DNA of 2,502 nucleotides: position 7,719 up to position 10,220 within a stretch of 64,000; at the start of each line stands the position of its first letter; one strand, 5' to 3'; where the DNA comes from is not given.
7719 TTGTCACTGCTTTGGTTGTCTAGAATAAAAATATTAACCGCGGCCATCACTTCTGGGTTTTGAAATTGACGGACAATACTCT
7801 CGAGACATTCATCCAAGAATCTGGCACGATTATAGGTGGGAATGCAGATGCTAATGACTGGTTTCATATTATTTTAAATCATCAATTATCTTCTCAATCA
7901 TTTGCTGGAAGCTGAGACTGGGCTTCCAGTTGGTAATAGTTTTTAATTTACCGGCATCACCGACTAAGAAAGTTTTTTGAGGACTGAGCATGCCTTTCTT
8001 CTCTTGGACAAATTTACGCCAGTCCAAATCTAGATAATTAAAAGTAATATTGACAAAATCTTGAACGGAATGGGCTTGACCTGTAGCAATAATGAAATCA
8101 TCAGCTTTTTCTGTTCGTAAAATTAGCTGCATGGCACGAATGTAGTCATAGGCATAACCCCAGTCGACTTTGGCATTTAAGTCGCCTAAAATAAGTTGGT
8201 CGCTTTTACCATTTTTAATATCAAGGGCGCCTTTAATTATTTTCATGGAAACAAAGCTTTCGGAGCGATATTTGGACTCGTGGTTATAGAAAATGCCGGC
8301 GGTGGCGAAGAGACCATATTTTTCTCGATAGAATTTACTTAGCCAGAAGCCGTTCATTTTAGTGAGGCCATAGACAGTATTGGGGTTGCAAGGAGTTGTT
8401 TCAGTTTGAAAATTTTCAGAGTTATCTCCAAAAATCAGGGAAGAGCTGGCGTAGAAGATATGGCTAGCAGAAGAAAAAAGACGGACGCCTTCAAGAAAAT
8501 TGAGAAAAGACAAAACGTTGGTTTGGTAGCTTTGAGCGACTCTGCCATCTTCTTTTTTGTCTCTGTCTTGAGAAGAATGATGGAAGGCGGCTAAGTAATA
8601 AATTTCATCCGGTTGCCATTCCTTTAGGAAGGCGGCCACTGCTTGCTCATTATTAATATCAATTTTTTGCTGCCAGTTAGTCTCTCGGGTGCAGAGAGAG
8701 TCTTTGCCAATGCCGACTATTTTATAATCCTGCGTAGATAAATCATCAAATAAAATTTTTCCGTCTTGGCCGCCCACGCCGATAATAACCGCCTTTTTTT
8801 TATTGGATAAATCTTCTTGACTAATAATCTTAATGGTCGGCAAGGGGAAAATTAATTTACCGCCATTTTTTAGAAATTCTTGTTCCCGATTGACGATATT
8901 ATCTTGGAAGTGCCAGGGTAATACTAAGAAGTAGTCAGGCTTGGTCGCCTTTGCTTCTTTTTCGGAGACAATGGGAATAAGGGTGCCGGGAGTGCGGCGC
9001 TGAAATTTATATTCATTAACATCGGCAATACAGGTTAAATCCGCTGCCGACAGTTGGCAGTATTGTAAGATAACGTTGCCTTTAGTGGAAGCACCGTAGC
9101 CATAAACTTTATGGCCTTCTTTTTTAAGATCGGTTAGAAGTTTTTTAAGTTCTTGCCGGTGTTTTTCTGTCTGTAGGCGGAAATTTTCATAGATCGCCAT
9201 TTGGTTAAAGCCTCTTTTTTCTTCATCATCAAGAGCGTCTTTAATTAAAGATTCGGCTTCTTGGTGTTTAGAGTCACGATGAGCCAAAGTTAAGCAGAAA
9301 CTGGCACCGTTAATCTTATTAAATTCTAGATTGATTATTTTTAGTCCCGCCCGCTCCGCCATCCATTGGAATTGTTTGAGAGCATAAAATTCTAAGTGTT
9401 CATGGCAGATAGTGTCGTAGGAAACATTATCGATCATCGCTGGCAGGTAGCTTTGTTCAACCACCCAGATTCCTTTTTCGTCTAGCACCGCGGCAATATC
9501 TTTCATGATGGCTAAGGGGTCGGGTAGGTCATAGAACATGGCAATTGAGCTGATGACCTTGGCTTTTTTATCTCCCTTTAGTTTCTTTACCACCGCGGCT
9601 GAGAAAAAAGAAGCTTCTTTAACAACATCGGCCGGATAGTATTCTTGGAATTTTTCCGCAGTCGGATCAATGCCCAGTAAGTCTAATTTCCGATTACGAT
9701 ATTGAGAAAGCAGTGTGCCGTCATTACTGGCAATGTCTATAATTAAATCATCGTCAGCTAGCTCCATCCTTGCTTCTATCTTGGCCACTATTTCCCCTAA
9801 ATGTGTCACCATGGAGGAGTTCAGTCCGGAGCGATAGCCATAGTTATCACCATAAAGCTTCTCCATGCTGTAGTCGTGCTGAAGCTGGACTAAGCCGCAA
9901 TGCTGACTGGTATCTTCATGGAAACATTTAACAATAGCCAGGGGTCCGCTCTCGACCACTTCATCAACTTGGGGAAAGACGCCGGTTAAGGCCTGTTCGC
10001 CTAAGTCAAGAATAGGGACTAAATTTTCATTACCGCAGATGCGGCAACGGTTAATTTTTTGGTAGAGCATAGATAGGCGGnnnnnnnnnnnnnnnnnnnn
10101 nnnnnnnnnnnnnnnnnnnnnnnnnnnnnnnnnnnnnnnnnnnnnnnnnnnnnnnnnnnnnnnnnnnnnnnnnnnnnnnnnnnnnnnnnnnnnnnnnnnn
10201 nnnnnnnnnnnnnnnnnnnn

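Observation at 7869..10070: C-methyltransferase fused to a Glu-less Gmd-like reductase next to gmd: candidate single-polypeptide route to a GDP-linked C-methyl-6-deoxyhexose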

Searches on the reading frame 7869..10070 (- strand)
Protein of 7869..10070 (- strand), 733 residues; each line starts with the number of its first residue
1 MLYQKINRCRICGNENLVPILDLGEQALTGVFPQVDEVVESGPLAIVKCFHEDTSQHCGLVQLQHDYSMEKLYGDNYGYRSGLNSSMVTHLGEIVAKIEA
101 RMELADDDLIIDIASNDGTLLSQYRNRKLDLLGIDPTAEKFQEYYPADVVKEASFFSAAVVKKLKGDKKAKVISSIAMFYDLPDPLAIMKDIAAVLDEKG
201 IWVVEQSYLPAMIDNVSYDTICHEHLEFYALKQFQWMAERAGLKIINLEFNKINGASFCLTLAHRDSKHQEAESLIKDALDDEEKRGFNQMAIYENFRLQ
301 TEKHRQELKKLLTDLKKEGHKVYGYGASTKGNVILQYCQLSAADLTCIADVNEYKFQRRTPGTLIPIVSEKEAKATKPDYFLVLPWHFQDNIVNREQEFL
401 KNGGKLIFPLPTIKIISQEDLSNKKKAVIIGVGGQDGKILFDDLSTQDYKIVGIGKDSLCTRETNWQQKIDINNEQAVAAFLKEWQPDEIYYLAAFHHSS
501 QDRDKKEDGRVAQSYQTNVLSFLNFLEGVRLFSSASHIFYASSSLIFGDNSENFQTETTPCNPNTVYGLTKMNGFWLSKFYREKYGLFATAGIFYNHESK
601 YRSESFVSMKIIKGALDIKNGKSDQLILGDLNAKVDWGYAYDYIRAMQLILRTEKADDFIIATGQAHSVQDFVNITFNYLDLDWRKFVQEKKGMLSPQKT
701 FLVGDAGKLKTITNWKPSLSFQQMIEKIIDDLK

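Call 6: search_protein_families(library=pfam, proteins=[window:7869-10070:-], max_evalue=0.01)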
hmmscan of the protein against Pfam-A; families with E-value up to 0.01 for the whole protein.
window:7869-10070:- (733 aa): 6 families
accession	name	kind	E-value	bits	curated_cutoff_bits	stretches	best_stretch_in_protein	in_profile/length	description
PF16363.11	GDP_Man_Dehyd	-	3e-67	227.9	27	1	429-727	2-331/332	GDP-mannose 4,6 dehydratase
PF08484.17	Methyltransf_14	-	2.5e-50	170.8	23.5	1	253-411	2-160/160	C-methyltransferase C-terminal domain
PF01370.27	Epimerase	-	9.9e-39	133.6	20.9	1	428-659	2-237/240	NAD dependent epimerase/dehydratase family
PF13489.12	Methyltransf_23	-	3.1e-14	53.5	27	1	104-246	20-162/164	Methyltransferase domain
PF08421.16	Methyltransf_13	-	2.3e-13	50.5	31.3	1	9-73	1-62/62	Putative zinc binding domain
PF04321.23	RmlD_sub_bind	-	3.8e-11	43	27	1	427-599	3-157/287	RmlD substrate binding domain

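Call 7: search_protein_families(library=ncbifam, proteins=[window:7869-10070:-], max_evalue=0.001)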
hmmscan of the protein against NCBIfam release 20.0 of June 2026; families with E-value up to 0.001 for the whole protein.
window:7869-10070:- (733 aa): 12 families
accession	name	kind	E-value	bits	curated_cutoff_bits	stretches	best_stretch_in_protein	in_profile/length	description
TIGR01472.1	gmd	equivalog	3.6e-59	200.7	415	1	425-730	1-336/342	GDP-mannose 4,6-dehydratase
TIGR01181.1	dTDP_gluc_dehyt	equivalog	1.2e-17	64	365.1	1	468-730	55-309/321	dTDP-glucose 4,6-dehydratase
TIGR01179.1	galE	equivalog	3.5e-12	45.8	262.3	1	439-727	27-320/332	UDP-glucose 4-epimerase GalE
NF007582.0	PRK10217.1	equivalog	3.5e-09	36.2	698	1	467-658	55-247/355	dTDP-glucose 4,6-dehydratase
TIGR01214.1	rmlD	equivalog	2.3e-08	33.5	224.05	1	427-599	2-156/285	dTDP-4-dehydrorhamnose reductase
TIGR02197.1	heptose_epim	equivalog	2.5e-07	30.2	274.6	1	494-725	69-306/316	ADP-glyceromanno-heptose 6-epimerase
NF007490.0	PRK10084.1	subfamily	6.8e-07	28.6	649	1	467-729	54-331/361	dTDP-glucose 4,6-dehydratase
TIGR04180.1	EDH_00030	hypoth_equivalog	4.3e-06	26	475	1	513-719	91-296/297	NAD-dependent 4,6-dehydratase LegB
NF043036.1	ErythonDh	equivalog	4.6e-06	26.1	325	1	469-580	58-163/321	D-erythronate dehydrogenase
TIGR02622.1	CDP_4_6_dhtase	equivalog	2e-05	23.9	278.45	0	466-547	57-133/352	CDP-glucose 4,6-dehydratase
NF047922.1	GDPFucSynFcl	equivalog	0.00011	21.8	500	1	464-726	31-295/308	GDP-L-fucose synthase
NF008360.0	PRK11150.1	equivalog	0.00028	20.2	452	1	538-684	111-258/310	ADP-glyceromanno-heptose 6-epimerase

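Call 8: find_homologous_proteins(query=window:7869-10070:-, max_evalue=1e-10)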
Query window:7869-10070:- (733 aa): 8000 proteins with E <= 1e-10 among 8000 candidates; the best 120 are listed.
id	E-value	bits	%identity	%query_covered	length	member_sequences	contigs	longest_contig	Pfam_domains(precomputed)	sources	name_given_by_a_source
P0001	0.0e+0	1559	93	100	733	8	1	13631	PF13489.13,PF08421.17,PF04321.24,PF16363.12,PF08484.18,PF01370.28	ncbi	-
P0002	0.0e+0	1311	77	100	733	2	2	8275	PF13489.13,PF08421.17,PF04321.24,PF16363.12,PF08484.18,PF01370.28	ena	-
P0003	6.6e-199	681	72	57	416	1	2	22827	PF13489.13,PF08421.17,PF08484.18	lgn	-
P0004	2.3e-197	676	70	57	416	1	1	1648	PF13489.13,PF08421.17,PF08484.18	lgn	-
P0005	1.0e-195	670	71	57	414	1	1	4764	PF13489.13,PF08421.17,PF08484.18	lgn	-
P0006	1.4e-195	670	69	57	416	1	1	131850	PF13489.13,PF08421.17,PF08484.18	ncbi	-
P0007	9.6e-195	667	69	57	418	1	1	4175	PF13489.13,PF08421.17,PF08484.18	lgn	-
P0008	5.4e-194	665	69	57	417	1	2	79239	PF13489.13,PF08421.17,PF08484.18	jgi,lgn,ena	-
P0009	1.2e-193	664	44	99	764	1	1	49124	PF13489.13,PF08421.17,PF04321.24,PF16363.12,PF08484.18,PF08241.19,PF01370.28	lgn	-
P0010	4.4e-193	662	70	57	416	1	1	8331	PF13489.13,PF08421.17,PF08484.18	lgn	-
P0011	6.3e-193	661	68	57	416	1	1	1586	PF13489.13,PF08421.17,PF08484.18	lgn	-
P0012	1.3e-192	660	70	57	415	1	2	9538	PF13489.13,PF08421.17,PF08484.18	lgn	-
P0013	6.7e-192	658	68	57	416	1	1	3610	PF13489.13,PF08421.17,PF08484.18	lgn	-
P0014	2.1e-191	656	68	57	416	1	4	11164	PF13489.13,PF08421.17,PF08484.18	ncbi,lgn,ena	-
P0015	9.8e-191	654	67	57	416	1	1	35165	PF13489.13,PF08421.17,PF08484.18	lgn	-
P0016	2.2e-190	653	52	57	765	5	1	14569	PF13489.13,PF08421.17,PF16363.12,PF08484.18,PF01370.28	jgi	jgi:GDP-mannose 4,6-dehydratase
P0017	7.2e-190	651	69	57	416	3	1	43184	PF13489.13,PF08421.17,PF08484.18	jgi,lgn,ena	-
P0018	1.0e-189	651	43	99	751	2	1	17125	PF13489.13,PF08421.17,PF04321.24,PF16363.12,PF08484.18,PF08241.19,PF01370.28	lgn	-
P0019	2.5e-189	649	67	57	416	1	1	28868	PF13489.13,PF08421.17,PF08484.18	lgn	-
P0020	1.1e-188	647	66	57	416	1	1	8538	PF13489.13,PF08421.17,PF08484.18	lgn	-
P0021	1.3e-188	647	51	57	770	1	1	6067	PF13489.13,PF08421.17,PF16363.12,PF08484.18,PF01370.28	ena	-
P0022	2.1e-188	646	67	57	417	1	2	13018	PF13489.13,PF08421.17,PF08484.18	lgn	-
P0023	3.7e-188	645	68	57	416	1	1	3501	PF13489.13,PF08421.17,PF08484.18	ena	-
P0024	6.5e-188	645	67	57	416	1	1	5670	PF13489.13,PF08421.17,PF08484.18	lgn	-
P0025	6.8e-188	645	54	56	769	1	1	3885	PF13489.13,PF08421.17,PF04321.24,PF16363.12,PF02719.22,PF08484.18,PF01370.28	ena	-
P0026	7.2e-188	644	67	57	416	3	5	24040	PF13489.13,PF08421.17,PF08484.18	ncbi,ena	-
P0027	9.1e-187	641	52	57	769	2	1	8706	PF13489.13,PF08421.17,PF16363.12,PF08484.18,PF08242.19,PF01370.28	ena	-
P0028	2.1e-186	640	68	57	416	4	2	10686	PF13489.13,PF08421.17,PF08484.18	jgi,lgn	-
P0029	4.1e-186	639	66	57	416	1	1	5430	PF13489.13,PF08421.17,PF08484.18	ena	-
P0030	4.4e-186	639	52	57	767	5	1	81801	PF13489.13,PF08421.17,PF16363.12,PF08484.18,PF01370.28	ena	-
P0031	5.1e-186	638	68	57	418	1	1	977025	PF13489.13,PF08421.17,PF08484.18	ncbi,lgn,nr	ncbi:MAG: class I SAM-dependent methyltransferase [Candidatus Falkowbacteria bacterium]|nr:MAG: clas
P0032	5.6e-186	638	65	57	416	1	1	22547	PF13489.13,PF08421.17,PF08484.18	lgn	-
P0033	5.8e-186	638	66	57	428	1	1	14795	PF13489.13,PF08421.17,PF08484.18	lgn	-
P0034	6.3e-186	638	66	57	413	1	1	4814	PF13489.13,PF08421.17,PF08484.18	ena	-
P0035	1.1e-185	637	69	57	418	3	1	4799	PF13489.13,PF08421.17,PF08484.18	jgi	jgi:hypothetical protein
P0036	1.2e-185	637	67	57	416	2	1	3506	PF13489.13,PF08421.17,PF08484.18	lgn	-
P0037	1.4e-185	637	67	57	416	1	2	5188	PF13489.13,PF08421.17,PF08484.18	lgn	-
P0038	1.5e-185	637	68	57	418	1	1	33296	PF13489.13,PF08421.17,PF08484.18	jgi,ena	jgi:hypothetical protein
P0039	2.7e-185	636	66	57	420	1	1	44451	PF13489.13,PF08421.17,PF08484.18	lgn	-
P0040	4.0e-185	635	53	56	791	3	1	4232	PF13489.13,PF08421.17,PF04321.24,PF16363.12,PF02719.22,PF08484.18,PF01370.28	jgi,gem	-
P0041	4.6e-185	635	67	57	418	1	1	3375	PF13489.13,PF08421.17,PF08484.18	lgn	-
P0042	5.0e-185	635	67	57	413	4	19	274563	PF13489.13,PF08421.17,PF08484.18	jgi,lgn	jgi:hypothetical protein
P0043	1.3e-184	634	50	57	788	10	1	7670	PF13489.13,PF08421.17,PF04321.24,PF16363.12,PF08484.18,PF01370.28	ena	-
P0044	1.6e-184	633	67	57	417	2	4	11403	PF13489.13,PF08421.17,PF08484.18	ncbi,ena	-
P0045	1.8e-184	633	65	57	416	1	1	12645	PF13489.13,PF08421.17,PF08484.18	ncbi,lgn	-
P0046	3.3e-184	632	66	57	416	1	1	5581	PF13489.13,PF08421.17,PF08484.18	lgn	-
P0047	5.0e-184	632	66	57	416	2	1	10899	PF13489.13,PF08421.17,PF08484.18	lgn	-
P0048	6.4e-184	631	67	57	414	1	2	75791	PF13489.13,PF08421.17,PF08484.18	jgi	jgi:hypothetical protein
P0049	6.4e-184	631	66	57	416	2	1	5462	PF13489.13,PF08421.17,PF08484.18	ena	-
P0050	1.1e-183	631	53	56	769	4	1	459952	PF13489.13,PF08421.17,PF04321.24,PF16363.12,PF08484.18,PF01370.28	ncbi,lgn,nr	ncbi:GDP-mannose 4,6-dehydratase [Patescibacteria group bacterium]|nr:GDP-mannose 4,6-dehydratase [P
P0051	1.7e-183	630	66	57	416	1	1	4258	PF13489.13,PF08421.17,PF08484.18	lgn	-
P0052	1.8e-183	630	67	57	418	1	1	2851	PF13489.13,PF08421.17,PF08484.18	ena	-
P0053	1.9e-183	630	67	57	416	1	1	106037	PF13489.13,PF08421.17,PF08484.18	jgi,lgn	-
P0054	3.4e-183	629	64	57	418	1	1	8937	PF13489.13,PF08421.17,PF08484.18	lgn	-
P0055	3.6e-183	629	50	57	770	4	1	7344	PF13489.13,PF08421.17,PF16363.12,PF08484.18,PF01370.28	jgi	jgi:GDPmannose 4,6-dehydratase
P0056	5.2e-183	628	66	57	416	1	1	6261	PF13489.13,PF08421.17,PF08484.18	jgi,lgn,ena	-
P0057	7.1e-183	628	50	57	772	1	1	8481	PF13489.13,PF08421.17,PF04321.24,PF16363.12,PF08484.18,PF01370.28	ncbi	-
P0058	7.8e-183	628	67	57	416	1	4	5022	PF13489.13,PF08421.17,PF08484.18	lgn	-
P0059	1.1e-182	627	51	57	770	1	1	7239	PF13489.13,PF08421.17,PF16363.12,PF08484.18,PF01370.28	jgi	jgi:GDPmannose 4,6-dehydratase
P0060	1.3e-182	627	65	57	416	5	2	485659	PF13489.13,PF08421.17,PF08484.18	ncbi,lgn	-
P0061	2.2e-182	626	50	57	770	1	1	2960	PF13489.13,PF08421.17,PF16363.12,PF08484.18,PF01370.28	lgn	-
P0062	3.4e-182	626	67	57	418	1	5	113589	PF13489.13,PF08421.17,PF08484.18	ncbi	-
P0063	3.7e-182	626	65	57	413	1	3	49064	PF13489.13,PF08421.17,PF08484.18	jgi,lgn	jgi:hypothetical protein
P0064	5.0e-182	625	53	56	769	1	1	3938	PF13489.13,PF08421.17,PF04321.24,PF16363.12,PF08484.18,PF01370.28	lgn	-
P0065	5.8e-182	625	66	57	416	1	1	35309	PF13489.13,PF08421.17,PF08484.18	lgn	-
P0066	1.8e-181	623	65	57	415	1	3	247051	PF13489.13,PF08421.17,PF08484.18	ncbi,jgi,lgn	jgi:hypothetical protein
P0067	3.1e-181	623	65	57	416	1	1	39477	PF13489.13,PF08421.17,PF08484.18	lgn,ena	-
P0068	3.2e-181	622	64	57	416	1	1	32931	PF13489.13,PF08421.17,PF08484.18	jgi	jgi:NDP-4-keto-2,6-dideoxyhexose 3-C-methyltransferase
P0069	3.3e-181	622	66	57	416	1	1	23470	PF13489.13,PF08421.17,PF08484.18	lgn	-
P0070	3.8e-181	622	66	57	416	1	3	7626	PF13489.13,PF08421.17,PF08484.18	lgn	-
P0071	6.6e-181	621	50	57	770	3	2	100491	PF13489.13,PF08421.17,PF16363.12,PF08484.18,PF01370.28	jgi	jgi:GDP-mannose 4,6-dehydratase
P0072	8.9e-181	621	65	57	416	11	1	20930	PF13489.13,PF08421.17,PF08484.18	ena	-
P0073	5.0e-180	619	65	57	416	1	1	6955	PF13489.13,PF08421.17,PF08484.18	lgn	-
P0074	2.7e-179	616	51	56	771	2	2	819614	PF13489.13,PF08421.17,PF04321.24,PF16363.12,PF08484.18,PF01370.28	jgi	jgi:GDPmannose 4,6-dehydratase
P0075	4.6e-179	615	64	57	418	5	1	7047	PF13489.13,PF08421.17,PF08484.18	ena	-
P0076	2.2e-178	613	64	57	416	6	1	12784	PF13489.13,PF08421.17,PF08484.18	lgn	-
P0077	5.2e-177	609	40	100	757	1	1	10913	PF13489.13,PF08421.17,PF04321.24,PF16363.12,PF05368.20,PF08484.18,PF01370.28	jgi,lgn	-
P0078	3.5e-176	606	63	56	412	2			PF13489.13,PF08421.17,PF08484.18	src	-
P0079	8.5e-176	605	65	57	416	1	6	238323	PF13489.13,PF08421.17,PF08484.18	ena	-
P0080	1.5e-175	604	63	57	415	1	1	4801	PF13489.13,PF08421.17,PF08484.18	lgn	-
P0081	4.0e-172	592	39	100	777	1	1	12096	PF13489.13,PF08421.17,PF04321.24,PF16363.12,PF02719.22,PF05368.20,PF08484.18,PF01370.28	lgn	-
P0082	4.1e-171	589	60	57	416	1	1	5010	PF13489.13,PF08421.17,PF08484.18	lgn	-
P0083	1.2e-170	588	-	-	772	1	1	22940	PF13489.13,PF08421.17,PF16363.12,PF08484.18,PF01370.28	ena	-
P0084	1.6e-169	584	-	-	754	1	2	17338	PF13489.13,PF08421.17,PF16363.12,PF08484.18,PF01370.28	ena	-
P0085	1.9e-169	584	60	57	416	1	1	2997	PF13489.13,PF08421.17,PF08484.18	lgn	-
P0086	1.1e-168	581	62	57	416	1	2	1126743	PF13489.13,PF08421.17,PF08484.18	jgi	jgi:NDP-4-keto-2,6-dideoxyhexose 3-C-methyltransferase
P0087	2.0e-168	580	61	57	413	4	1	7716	PF13489.13,PF08421.17,PF08484.18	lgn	-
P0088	3.7e-166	573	59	57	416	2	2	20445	PF13489.13,PF08421.17,PF08484.18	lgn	-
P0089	1.0e-164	568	60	57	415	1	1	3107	PF13489.13,PF08421.17,PF08484.18,PF08242.19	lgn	-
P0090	1.9e-164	567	60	57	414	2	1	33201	PF13489.13,PF08421.17,PF08484.18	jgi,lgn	-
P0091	3.4e-164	566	60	57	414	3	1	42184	PF13489.13,PF08421.17,PF08484.18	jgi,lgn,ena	-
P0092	5.0e-164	566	59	57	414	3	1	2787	PF13489.13,PF08421.17,PF08484.18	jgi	-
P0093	1.6e-163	564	60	57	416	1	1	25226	PF13489.13,PF08421.17,PF08484.18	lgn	-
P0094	2.8e-163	563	60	57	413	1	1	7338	PF13489.13,PF08421.17,PF08484.18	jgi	jgi:NDP-4-keto-2,6-dideoxyhexose 3-C-methyltransferase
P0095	1.0e-161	558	58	57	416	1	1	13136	PF13489.13,PF08421.17,PF08484.18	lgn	-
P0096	1.6e-161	557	59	57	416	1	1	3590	PF13489.13,PF08421.17,PF08484.18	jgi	jgi:hypothetical protein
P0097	2.9e-161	557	59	57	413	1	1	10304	PF13489.13,PF08421.17,PF08484.18,PF08242.19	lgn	-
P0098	4.0e-161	556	59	57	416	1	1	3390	PF13489.13,PF08421.17,PF08484.18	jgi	jgi:hypothetical protein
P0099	5.1e-161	556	-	-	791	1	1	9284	PF13489.13,PF08421.17,PF04321.24,PF16363.12,PF08484.18,PF01370.28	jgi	-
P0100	1.3e-160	554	58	57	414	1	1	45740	PF13489.13,PF08421.17,PF08484.18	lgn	-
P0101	1.5e-160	554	58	57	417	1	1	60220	PF13489.13,PF08421.17,PF08484.18,PF08241.19,PF08242.19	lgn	-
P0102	3.7e-160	553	59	57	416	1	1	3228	PF13489.13,PF08421.17,PF08484.18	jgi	jgi:hypothetical protein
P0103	1.1e-159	551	57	57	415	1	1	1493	PF13489.13,PF08421.17,PF08484.18,PF08242.19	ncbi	-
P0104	1.4e-159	551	58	57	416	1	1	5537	PF13489.13,PF08421.17,PF08484.18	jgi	jgi:hypothetical protein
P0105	1.8e-159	551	58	57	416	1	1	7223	PF13489.13,PF08421.17,PF08484.18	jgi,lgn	jgi:hypothetical protein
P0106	3.9e-159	549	59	57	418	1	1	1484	PF13489.13,PF08421.17,PF08484.18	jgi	jgi:hypothetical protein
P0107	4.9e-159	549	58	57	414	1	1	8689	PF13489.13,PF08421.17,PF08484.18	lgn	-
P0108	7.4e-159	549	57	57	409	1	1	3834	PF13489.13,PF08421.17,PF08484.18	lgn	-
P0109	1.6e-158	547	57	57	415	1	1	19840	PF13489.13,PF08421.17,PF08484.18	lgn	-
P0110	5.4e-158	546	58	57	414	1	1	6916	PF13489.13,PF08421.17,PF08484.18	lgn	-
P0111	6.2e-158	546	57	57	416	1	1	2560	PF13489.13,PF08421.17,PF08484.18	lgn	-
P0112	2.1e-157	544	57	57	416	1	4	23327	PF13489.13,PF08421.17,PF08484.18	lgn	-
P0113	3.3e-157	543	56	57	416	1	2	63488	PF13489.13,PF08421.17,PF08484.18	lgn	-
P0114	6.0e-157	542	56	57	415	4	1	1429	PF13489.13,PF08421.17,PF08484.18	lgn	-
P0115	8.3e-157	542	57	57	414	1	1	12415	PF13489.13,PF08421.17,PF08484.18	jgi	-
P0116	2.3e-156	540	57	57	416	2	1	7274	PF13489.13,PF08421.17,PF08484.18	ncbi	-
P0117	5.9e-156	539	57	57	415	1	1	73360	PF13489.13,PF08421.17,PF08484.18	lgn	-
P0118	1.2e-155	538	43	82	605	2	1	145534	PF13489.13,PF08421.17,PF04321.24,PF16363.12,PF02719.22,PF05368.20,PF07993.19,PF13460.13,PF08484.18,PF01370.28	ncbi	ncbi:MAG: GDP-mannose 4,6-dehydratase, partial [Nanoarchaeota archaeon]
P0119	1.3e-155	538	58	57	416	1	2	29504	PF13489.13,PF08421.17,PF08484.18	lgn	-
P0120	1.7e-155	537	57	57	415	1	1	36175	PF13489.13,PF08421.17,PF08484.18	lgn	-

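Call 21: find_encoding_contigs(protein=P0001, flank=10000, max_places=3)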
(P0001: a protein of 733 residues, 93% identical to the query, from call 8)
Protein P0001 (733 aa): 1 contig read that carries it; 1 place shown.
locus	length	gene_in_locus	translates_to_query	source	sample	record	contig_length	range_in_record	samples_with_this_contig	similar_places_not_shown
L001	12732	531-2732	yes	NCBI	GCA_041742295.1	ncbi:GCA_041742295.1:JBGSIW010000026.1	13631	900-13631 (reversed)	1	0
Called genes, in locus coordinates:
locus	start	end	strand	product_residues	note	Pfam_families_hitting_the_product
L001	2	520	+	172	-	?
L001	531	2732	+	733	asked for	PF08421:Methyltransf_13, PF13489:Methyltransf_23, PF08484:Methyltransf_14, PF01370:Epimerase, PF04321:RmlD_sub_bind, PF16363:GDP_Man_Dehyd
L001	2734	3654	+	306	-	PF00535:Glycos_transf_2, PF13641:Glyco_tranf_2_3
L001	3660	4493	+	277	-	PF00535:Glycos_transf_2, PF10111:Glyco_tranf_2_2, PF13641:Glyco_tranf_2_3, PF13712:Glyco_tranf_2_5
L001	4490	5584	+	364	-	PF13439:Glyco_transf_4, PF20706:GT4-conflict (weak), PF00534:Glycos_transf_1, PF13692:Glyco_trans_1_4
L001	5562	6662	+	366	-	PF20706:GT4-conflict (faint), PF13439:Glyco_transf_4, PF00534:Glycos_transf_1, PF13692:Glyco_trans_1_4, PF13524:Glyco_trans_1_2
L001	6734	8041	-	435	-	PF01943:Polysacc_synt, PF13440:Polysacc_synt_3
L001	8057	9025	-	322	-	PF03721:UDPG_MGDP_dh_N, PF00984:UDPG_MGDP_dh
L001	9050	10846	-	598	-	PF00009:GTP_EFTU, PF01926:MMR_HSR1 (weak), PF22042:EF-G_D2, PF03144:GTP_EFTU_D2, PF00679:EFG_C, PF21018:BipA_C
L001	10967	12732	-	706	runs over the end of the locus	-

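Call 22: find_encoding_contigs(protein=P0009, flank=10000, max_places=2)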
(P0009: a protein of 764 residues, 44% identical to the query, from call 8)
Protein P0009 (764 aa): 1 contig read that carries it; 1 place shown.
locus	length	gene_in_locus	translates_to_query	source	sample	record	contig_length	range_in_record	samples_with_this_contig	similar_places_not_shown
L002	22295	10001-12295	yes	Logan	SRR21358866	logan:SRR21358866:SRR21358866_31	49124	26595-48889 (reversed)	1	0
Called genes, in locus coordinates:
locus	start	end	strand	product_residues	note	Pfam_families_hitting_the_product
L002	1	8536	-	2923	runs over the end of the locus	?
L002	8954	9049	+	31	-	-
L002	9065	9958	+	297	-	PF13489:Methyltransf_23, PF13847:Methyltransf_31 (faint), PF08241:Methyltransf_11 (weak), PF08242:Methyltransf_12, PF13649:Methyltransf_25 (weak)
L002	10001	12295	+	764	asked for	PF08421:Methyltransf_13, PF13489:Methyltransf_23, PF08241:Methyltransf_11 (faint), PF08484:Methyltransf_14, PF01370:Epimerase, PF04321:RmlD_sub_bind, PF16363:GDP_Man_Dehyd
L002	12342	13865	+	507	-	PF00535:Glycos_transf_2, PF13489:Methyltransf_23, PF02353:CMAS (weak), PF08241:Methyltransf_11, PF08242:Methyltransf_12, PF13649:Methyltransf_25, PF13847:Methyltransf_31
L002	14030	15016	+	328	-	PF00487:FA_desaturase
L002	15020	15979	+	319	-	PF13489:Methyltransf_23, PF07021:MetW, PF13847:Methyltransf_31, PF08241:Methyltransf_11, PF08242:Methyltransf_12, PF13649:Methyltransf_25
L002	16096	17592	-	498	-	-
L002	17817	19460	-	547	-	-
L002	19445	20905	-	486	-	PF01943:Polysacc_synt, PF13440:Polysacc_synt_3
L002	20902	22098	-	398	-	PF01041:DegT_DnrJ_EryC1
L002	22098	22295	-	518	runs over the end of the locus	-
